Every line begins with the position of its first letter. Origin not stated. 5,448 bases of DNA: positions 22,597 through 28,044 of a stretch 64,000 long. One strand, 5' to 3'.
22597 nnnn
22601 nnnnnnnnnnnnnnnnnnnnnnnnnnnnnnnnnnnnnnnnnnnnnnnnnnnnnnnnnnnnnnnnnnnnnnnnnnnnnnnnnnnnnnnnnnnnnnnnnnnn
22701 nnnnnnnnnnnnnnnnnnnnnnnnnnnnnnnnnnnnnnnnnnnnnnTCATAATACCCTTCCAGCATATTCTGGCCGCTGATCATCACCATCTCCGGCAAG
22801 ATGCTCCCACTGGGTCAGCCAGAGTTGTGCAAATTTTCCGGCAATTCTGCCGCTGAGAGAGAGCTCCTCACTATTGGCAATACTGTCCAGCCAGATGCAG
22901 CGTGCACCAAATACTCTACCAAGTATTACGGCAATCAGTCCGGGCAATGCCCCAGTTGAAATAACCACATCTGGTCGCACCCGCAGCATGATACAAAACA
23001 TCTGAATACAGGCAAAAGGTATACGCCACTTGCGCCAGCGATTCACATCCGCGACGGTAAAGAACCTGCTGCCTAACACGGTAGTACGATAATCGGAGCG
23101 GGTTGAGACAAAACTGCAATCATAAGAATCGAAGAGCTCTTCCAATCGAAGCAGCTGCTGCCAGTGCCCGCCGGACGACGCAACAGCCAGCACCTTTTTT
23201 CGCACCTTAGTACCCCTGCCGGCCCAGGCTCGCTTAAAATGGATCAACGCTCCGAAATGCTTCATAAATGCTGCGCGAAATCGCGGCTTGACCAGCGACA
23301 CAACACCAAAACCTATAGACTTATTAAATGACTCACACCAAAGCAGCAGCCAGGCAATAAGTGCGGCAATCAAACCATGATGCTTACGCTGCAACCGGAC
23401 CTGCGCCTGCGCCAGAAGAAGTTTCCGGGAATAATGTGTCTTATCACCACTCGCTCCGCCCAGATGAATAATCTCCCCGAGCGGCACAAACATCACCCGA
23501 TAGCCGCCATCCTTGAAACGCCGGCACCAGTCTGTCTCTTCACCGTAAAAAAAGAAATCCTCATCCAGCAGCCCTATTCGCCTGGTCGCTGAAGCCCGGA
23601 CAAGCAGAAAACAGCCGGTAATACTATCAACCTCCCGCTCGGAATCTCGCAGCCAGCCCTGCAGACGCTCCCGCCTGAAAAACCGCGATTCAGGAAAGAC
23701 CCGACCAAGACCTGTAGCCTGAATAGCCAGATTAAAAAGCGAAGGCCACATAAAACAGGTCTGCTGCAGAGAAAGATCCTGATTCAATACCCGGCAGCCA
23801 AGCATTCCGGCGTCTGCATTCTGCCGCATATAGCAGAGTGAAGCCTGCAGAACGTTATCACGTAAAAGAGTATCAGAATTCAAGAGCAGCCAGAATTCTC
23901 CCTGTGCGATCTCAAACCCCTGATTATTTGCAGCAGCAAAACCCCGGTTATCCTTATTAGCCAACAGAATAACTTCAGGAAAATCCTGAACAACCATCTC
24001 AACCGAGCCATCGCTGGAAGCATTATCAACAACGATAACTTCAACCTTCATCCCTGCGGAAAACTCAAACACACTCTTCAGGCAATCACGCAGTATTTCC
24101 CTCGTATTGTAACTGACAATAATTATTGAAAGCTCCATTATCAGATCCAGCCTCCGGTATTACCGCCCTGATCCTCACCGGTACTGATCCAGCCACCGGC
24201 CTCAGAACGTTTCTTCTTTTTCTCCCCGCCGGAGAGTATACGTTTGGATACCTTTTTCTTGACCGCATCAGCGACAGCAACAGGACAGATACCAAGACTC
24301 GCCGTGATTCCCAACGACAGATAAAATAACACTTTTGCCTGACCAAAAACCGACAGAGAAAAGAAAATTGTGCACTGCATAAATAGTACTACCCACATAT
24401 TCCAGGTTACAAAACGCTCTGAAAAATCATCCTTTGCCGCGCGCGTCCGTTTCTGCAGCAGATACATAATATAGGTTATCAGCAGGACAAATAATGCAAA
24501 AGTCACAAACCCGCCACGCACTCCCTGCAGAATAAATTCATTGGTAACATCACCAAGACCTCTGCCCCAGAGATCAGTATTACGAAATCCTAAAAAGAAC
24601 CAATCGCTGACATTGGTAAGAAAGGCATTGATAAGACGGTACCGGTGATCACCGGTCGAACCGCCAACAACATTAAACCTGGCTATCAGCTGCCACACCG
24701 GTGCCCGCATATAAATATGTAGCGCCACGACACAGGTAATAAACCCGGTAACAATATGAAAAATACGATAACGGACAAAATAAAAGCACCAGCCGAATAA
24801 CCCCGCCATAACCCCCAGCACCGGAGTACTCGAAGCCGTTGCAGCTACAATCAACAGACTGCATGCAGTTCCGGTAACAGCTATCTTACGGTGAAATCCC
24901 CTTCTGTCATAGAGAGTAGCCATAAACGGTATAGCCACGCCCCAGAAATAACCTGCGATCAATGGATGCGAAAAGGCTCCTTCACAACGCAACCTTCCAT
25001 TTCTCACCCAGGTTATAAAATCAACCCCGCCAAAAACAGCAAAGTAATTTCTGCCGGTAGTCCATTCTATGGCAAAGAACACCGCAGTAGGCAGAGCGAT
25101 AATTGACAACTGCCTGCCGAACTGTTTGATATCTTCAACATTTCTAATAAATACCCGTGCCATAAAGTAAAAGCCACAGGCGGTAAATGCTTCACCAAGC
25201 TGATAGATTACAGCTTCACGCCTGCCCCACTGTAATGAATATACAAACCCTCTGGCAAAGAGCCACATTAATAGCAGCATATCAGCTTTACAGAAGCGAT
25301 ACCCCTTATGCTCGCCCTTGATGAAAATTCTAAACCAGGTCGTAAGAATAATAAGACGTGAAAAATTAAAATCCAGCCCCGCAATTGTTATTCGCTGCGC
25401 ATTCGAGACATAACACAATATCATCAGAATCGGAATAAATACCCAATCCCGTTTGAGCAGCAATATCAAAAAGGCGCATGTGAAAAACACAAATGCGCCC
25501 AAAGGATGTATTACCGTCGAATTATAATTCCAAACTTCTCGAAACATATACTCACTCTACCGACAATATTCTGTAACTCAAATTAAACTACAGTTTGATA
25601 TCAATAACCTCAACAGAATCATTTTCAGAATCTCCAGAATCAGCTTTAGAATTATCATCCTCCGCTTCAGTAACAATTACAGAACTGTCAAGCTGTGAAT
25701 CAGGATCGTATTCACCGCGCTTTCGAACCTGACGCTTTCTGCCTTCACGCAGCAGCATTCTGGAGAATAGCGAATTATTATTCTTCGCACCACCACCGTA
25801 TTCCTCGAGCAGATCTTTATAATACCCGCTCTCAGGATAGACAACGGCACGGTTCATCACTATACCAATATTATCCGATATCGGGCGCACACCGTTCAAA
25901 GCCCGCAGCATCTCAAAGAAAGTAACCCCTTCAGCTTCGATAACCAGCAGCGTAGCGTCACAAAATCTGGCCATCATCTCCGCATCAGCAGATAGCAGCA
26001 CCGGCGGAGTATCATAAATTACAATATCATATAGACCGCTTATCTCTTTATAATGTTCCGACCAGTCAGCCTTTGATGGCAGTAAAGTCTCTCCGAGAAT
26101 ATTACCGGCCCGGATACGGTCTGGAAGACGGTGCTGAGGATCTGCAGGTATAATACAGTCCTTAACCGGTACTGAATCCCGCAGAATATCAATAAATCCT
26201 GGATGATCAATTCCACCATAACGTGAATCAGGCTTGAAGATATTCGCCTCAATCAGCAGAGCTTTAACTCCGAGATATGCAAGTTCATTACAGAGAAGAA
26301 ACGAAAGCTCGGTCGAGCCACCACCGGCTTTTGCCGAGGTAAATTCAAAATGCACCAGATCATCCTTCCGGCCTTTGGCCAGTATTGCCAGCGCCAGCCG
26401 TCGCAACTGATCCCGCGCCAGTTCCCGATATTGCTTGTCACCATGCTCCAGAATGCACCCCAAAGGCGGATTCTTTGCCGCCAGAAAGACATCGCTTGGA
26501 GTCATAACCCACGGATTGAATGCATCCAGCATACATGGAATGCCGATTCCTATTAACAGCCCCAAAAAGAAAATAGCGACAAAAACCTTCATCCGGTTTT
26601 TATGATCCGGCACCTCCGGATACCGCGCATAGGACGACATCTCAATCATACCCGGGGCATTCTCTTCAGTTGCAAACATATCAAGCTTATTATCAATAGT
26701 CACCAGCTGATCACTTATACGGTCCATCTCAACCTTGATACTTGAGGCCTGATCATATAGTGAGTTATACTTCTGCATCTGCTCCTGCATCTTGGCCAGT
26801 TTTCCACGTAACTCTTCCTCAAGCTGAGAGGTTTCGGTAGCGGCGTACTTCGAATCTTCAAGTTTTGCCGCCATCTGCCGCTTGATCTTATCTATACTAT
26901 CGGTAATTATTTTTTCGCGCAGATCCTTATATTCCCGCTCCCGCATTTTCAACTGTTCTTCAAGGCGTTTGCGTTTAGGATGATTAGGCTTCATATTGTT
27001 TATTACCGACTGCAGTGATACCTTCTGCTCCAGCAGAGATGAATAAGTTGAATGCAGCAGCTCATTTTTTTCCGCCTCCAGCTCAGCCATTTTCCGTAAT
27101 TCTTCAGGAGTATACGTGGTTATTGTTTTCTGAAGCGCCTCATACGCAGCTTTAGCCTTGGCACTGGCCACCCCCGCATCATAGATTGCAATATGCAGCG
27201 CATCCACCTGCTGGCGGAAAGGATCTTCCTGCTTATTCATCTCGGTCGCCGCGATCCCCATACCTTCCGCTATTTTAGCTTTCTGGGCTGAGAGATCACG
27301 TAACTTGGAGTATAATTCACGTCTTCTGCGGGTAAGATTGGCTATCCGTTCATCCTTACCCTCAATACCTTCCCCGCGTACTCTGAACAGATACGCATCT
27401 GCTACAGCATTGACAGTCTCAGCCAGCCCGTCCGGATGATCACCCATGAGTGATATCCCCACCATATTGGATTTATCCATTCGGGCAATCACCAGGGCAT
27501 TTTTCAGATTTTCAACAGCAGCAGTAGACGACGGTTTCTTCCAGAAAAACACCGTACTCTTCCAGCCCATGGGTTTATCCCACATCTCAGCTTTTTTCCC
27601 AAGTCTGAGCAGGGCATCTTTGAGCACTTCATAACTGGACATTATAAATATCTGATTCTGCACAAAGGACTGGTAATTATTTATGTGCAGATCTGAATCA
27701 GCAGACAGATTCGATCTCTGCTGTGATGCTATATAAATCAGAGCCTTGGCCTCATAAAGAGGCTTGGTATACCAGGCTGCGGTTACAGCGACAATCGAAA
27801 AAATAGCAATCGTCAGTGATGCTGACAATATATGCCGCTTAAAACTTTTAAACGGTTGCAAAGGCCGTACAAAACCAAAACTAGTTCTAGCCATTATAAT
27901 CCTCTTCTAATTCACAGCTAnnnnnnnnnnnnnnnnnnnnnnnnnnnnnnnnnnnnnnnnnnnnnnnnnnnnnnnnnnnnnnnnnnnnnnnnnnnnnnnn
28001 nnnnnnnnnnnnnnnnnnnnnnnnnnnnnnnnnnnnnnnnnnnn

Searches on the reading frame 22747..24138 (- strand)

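Call 10: search_protein_families(library=pfam, proteins=[window:22747-24138:-], max_evalue=0.001)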
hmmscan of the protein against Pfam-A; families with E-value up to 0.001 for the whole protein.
window:22747-24138:- (463 aa): 6 families
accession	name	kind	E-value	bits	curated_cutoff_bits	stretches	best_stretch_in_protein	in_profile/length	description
PF00535.33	Glycos_transf_2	-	1.1e-22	81.2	23.3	1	4-121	1-120/168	Glycosyl transferase family 2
PF13641.12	Glyco_tranf_2_3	-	4e-15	56.9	27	1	3-223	3-209/230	Glycosyltransferase like family 2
PF08660.17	Alg14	-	6.4e-07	30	27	1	375-460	80-169/171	Oligosaccharide biosynthesis protein Alg14 like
PF13712.12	Glyco_tranf_2_5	-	4.2e-06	27.1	27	1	8-216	4-178/210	Glycosyltransferase like family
PF13632.12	Glyco_trans_2_3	-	1.9e-05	25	27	1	84-266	3-170/198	Glycosyl transferase family group 2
PF10111.15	Glyco_tranf_2_2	-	0.00012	22.2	27.3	1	7-111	4-118/276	Glycosyltransferase like family 2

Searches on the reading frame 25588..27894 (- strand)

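Call 10: search_protein_families(library=pfam, proteins=[window:25588-27894:-], max_evalue=0.001)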
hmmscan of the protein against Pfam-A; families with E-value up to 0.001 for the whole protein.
window:25588-27894:- (768 aa): 3 families
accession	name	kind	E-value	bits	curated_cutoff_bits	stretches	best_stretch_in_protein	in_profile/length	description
PF13614.12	AAA_31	-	8.3e-05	23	27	0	519-657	7-152/177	AAA domain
PF05531.17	NPV_P10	-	0.00016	22.5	29.8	0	362-405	16-59/75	Nucleopolyhedrovirus P10 protein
PF02706.20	Wzz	-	0.00064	20.4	25.5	1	16-93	10-86/91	Chain length determinant protein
